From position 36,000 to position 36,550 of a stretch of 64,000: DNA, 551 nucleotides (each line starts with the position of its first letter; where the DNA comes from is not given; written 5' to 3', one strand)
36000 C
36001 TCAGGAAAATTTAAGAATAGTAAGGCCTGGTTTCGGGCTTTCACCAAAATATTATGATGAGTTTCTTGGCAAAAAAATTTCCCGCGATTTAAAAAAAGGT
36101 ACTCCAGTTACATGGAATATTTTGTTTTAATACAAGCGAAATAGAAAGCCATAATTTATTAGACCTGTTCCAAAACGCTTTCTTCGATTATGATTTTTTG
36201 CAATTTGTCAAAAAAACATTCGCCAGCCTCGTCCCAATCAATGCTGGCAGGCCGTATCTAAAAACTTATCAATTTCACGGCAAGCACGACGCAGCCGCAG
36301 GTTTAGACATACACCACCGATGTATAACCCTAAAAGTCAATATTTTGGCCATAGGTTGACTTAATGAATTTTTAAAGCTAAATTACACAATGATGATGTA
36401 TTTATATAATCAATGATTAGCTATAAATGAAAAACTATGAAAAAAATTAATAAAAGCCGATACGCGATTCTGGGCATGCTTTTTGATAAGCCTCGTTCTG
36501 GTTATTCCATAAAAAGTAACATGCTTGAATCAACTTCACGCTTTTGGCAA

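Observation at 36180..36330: Composite ~100-150 bp intergenic repeat family with at least nine dispersed copies in 64 kb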

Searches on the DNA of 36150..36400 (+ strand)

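Call 29: search_rna_families(source=window, start=36150, end=36400, threshold=evalue, max_evalue=10)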
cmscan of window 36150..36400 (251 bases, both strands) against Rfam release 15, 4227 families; matches with E-value up to 10: 1.
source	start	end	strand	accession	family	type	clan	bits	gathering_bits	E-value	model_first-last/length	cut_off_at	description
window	36153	36221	+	RF02181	ST7-AS2_1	Gene; lncRNA;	-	11.9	80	4.2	28-72/72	no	ST7 antisense RNA 2 conserved region 1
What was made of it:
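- No Rfam match at E up to 10 (call 29).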

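Call 79: search_dna_similar(query=window:36186-36350:+, collection=plasmids, mode=distant, max_evalue=0.01, max_rows=5)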
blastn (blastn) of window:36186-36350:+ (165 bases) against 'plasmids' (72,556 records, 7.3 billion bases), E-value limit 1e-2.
No match.

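Call 80: search_dna_similar(query=window:36186-36350:+, collection=phages, mode=distant, max_evalue=0.01, max_rows=5)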
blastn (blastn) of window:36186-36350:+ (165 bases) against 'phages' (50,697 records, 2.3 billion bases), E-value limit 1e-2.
No match.
